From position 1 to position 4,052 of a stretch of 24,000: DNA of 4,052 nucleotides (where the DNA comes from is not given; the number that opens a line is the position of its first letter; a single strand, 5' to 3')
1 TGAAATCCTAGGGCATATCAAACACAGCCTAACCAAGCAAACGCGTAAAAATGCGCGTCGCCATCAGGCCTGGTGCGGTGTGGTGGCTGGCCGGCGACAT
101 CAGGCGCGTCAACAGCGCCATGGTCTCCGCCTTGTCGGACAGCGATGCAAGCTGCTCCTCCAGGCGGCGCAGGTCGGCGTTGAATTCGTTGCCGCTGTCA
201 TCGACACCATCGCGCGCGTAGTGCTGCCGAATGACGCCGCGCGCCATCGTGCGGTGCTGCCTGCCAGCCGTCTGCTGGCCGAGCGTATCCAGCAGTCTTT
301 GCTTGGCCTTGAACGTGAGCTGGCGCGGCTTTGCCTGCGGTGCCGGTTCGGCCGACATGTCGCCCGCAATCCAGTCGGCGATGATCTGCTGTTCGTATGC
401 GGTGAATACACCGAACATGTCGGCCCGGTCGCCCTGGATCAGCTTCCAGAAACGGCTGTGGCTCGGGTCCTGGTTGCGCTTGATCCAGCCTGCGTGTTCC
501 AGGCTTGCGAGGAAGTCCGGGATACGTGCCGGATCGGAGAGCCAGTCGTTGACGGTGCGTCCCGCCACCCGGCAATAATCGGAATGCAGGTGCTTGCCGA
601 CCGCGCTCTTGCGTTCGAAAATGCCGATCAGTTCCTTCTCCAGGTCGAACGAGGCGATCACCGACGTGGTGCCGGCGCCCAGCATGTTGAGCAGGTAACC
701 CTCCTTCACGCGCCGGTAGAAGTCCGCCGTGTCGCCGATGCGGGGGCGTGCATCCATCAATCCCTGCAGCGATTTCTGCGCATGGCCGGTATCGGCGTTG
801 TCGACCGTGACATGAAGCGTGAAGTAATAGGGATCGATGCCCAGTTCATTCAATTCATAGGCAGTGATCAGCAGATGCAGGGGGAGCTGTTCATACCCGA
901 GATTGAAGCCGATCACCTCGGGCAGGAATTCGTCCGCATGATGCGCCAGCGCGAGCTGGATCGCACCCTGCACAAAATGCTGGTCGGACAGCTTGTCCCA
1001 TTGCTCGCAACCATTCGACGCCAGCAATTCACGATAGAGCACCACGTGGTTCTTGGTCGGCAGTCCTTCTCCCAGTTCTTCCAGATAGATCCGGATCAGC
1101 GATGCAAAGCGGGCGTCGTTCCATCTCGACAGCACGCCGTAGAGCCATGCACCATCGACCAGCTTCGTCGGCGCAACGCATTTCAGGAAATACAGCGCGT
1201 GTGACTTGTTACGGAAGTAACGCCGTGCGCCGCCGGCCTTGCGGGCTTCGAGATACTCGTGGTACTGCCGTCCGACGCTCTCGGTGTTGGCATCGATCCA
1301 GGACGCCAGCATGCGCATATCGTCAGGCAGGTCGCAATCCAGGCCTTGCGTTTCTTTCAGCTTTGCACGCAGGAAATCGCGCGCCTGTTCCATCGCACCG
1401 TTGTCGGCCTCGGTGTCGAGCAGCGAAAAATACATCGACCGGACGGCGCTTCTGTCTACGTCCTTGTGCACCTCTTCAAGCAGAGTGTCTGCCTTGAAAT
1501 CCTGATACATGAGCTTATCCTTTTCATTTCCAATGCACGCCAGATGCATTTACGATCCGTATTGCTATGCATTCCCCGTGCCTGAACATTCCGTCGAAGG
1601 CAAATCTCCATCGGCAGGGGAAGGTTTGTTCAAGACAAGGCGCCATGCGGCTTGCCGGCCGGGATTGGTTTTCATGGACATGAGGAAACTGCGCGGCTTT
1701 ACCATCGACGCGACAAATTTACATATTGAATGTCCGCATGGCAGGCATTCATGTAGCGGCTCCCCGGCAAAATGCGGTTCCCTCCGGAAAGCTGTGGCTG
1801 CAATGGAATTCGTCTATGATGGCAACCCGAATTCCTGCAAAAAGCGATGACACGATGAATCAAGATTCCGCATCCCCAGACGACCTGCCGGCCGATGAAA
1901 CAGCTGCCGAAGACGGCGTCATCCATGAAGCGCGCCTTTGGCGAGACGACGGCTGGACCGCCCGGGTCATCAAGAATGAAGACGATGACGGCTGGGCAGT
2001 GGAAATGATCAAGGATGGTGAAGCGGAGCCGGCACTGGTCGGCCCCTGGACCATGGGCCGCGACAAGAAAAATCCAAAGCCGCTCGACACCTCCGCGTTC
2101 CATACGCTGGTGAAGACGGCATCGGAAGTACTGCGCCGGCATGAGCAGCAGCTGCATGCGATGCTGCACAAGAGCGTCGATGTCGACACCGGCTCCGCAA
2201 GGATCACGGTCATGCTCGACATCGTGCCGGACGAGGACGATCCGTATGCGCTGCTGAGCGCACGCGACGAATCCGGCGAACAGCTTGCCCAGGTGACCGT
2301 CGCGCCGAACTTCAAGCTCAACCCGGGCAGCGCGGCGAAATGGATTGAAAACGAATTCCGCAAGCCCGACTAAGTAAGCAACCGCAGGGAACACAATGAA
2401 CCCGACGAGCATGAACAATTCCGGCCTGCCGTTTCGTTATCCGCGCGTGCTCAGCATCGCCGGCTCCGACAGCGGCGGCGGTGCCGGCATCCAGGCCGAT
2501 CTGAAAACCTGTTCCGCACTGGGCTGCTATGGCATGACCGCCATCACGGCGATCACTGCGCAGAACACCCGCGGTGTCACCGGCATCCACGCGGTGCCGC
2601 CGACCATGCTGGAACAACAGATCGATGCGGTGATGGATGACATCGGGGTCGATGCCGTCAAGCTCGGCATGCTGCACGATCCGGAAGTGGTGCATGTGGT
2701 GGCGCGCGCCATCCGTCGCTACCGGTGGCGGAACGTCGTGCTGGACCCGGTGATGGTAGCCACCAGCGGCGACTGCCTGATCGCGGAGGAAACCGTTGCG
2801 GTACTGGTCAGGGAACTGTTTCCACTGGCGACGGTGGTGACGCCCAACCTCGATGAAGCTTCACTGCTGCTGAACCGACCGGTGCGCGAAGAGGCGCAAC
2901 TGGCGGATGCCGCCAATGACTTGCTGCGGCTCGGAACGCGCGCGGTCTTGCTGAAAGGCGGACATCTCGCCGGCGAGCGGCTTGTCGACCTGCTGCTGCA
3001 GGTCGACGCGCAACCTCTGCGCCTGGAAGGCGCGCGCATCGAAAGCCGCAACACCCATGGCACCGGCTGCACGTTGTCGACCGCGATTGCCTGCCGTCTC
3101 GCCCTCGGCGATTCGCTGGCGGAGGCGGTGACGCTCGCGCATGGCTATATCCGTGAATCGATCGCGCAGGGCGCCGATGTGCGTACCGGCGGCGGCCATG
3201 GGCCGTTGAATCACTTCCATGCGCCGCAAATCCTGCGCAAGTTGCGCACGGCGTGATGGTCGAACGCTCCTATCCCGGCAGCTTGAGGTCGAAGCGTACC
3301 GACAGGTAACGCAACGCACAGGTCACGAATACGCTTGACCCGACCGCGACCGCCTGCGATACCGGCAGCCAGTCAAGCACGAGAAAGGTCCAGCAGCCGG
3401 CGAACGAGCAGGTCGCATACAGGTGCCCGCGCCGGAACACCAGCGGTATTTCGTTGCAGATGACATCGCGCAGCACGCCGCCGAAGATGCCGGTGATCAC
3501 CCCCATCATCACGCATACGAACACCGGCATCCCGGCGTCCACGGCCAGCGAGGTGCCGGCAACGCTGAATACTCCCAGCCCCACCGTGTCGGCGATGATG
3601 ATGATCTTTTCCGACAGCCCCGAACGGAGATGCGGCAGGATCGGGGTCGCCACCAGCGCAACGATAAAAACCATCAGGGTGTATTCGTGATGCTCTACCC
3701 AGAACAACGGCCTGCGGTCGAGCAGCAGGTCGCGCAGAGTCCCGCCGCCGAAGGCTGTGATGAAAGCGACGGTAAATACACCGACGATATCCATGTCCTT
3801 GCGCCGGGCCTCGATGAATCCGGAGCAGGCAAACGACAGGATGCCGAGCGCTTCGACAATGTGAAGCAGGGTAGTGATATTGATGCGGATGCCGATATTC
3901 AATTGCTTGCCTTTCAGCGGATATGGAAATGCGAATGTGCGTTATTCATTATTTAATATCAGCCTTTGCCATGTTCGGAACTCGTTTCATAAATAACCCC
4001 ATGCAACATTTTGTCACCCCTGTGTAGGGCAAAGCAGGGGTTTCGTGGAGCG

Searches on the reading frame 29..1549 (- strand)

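Call 8: search_protein_families(library=pfam, proteins=[window:29-1549:-])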
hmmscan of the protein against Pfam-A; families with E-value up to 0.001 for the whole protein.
window:29-1549:- (506 aa): 1 family
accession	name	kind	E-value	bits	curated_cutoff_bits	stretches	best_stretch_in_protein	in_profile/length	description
PF14518.11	Haem_oxygenas_2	-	5.9e-29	101.6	28.9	1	120-273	2-161/177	Iron-containing redox enzyme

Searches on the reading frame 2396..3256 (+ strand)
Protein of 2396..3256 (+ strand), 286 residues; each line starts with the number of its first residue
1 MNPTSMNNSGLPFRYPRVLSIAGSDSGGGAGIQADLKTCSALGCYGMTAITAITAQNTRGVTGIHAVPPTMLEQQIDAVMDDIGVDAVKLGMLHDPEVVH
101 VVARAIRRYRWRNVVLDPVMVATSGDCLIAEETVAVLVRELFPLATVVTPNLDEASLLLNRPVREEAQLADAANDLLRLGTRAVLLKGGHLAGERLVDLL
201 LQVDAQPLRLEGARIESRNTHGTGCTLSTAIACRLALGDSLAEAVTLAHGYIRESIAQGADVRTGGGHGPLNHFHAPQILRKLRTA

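Call 8: search_protein_families(library=pfam, proteins=[window:2396-3256:+])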
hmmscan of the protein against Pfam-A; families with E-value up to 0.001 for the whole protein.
window:2396-3256:+ (286 aa): 2 families
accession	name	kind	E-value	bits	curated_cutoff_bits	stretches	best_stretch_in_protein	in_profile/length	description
PF08543.17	Phos_pyr_kin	-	1.8e-93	312.9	27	1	25-272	1-246/246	Phosphomethylpyrimidine kinase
PF00294.29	PfkB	-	2.6e-08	34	25.8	1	86-250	131-284/302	pfkB family carbohydrate kinase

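Call 49: find_encoding_contigs(protein=window:2396-3256:+, flank=10000, max_places=3)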
Protein window:2396-3256:+ (286 aa): no gene with exactly this product is on record in the collection.

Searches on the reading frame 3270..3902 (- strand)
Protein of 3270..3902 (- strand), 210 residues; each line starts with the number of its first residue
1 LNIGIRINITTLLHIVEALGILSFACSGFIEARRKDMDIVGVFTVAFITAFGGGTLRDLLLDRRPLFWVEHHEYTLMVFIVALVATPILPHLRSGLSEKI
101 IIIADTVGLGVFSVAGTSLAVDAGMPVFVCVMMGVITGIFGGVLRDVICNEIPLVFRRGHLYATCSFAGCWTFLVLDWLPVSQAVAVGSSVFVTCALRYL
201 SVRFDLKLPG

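Call 8: search_protein_families(library=pfam, proteins=[window:3270-3902:-])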
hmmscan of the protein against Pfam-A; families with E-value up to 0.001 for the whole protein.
window:3270-3902:- (210 aa): 1 family
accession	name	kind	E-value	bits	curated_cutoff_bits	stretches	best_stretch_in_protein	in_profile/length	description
PF03458.18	Gly_transporter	-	1.5e-46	156.6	23.5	2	103-176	2-76/78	Glycine transporter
